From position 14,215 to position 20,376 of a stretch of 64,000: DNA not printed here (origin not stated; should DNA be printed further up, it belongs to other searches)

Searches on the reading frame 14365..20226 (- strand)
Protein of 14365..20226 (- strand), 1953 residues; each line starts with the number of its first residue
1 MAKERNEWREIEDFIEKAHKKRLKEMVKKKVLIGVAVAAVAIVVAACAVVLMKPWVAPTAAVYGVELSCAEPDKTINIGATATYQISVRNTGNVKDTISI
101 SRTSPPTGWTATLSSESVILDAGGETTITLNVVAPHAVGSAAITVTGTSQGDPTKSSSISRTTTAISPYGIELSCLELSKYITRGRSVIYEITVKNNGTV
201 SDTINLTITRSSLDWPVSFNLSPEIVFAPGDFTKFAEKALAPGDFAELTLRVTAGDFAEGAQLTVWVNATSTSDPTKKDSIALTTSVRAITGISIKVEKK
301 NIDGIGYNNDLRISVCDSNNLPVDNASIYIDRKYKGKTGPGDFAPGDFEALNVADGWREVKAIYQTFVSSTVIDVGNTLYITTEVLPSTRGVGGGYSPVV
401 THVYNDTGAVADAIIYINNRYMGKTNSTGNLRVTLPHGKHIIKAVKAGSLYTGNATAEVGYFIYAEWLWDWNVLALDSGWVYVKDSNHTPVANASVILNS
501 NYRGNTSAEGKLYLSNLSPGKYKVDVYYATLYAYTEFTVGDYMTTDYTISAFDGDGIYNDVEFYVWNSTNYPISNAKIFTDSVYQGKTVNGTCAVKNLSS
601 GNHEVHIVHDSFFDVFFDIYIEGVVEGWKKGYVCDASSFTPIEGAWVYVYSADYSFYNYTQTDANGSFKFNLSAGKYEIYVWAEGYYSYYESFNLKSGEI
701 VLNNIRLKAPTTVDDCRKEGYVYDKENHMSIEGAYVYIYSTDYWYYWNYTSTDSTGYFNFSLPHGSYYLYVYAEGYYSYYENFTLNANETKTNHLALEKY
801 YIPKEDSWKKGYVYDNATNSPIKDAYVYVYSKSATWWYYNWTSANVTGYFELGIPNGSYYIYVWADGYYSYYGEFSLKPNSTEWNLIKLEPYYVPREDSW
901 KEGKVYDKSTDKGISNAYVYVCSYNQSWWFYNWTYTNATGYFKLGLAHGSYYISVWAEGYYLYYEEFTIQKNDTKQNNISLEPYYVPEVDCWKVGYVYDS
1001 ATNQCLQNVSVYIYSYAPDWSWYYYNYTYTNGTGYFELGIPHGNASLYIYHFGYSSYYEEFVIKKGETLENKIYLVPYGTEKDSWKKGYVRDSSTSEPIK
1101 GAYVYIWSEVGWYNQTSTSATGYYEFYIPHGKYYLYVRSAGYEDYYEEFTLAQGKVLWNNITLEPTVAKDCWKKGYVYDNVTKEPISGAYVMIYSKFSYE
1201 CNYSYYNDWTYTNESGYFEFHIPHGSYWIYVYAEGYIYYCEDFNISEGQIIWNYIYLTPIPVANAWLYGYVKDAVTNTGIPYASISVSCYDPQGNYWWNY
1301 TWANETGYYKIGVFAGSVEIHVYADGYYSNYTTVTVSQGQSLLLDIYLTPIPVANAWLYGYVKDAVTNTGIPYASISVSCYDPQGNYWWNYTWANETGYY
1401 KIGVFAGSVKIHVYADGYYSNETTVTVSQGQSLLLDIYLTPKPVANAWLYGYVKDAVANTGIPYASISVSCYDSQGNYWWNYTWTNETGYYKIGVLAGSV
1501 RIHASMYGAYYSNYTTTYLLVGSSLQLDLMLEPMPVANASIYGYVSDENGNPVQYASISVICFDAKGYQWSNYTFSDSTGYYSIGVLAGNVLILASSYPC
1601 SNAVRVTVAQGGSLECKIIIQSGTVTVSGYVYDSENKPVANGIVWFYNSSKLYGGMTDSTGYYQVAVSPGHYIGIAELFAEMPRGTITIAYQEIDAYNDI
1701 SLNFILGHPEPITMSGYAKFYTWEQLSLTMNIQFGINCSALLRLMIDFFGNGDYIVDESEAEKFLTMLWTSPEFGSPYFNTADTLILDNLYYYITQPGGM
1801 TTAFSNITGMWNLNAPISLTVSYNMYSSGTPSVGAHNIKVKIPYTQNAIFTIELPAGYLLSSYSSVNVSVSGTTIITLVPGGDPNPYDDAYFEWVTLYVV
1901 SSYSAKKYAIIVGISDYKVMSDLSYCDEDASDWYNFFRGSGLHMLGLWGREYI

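Call 17: search_protein_families(library=pfam, proteins=[window:14365-20226:-], max_evalue=0.001)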
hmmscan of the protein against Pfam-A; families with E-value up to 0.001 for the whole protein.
window:14365-20226:- (1953 aa): 9 families
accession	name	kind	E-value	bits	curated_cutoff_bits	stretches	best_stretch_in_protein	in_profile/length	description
PF13620.12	CarboxypepD_reg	-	2.5e-119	390.3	32.3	13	630-707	3-81/82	Carboxypeptidase regulatory-like domain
PF13715.12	CarbopepD_reg_2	-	9.8e-82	269.5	32.2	7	1087-1164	2-77/88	CarboxypepD_reg-like domain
PF08308.17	PEGA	-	2.7e-27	94.9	20.8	1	1127-1166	30-70/71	PEGA domain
PF01190.23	Pollen_Ole_e_1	-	1.6e-15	57.7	23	0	1180-1224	18-63/99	Pollen protein Ole e 1 like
PF17802.7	SpaA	-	8.1e-09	36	23.1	0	635-679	9-56/91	Prealbumin-like fold domain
PF20598.4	DUF6795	-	1.7e-07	31.9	27.4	0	641-675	11-48/103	Domain of unknown function (DUF6795)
PF17210.9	SdrD_B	-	5.8e-06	26.9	29.7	0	635-683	18-66/112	SdrD B-like domain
PF02369.22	Big_1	-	0.00015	22.2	34.9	0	1624-1668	18-67/93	Bacterial Ig-like domain (group 1)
PF23374.1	Fn3_arc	-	0.00059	20.3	28.9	0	399-447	23-72/78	Archaeal fibronectin-III type-like domain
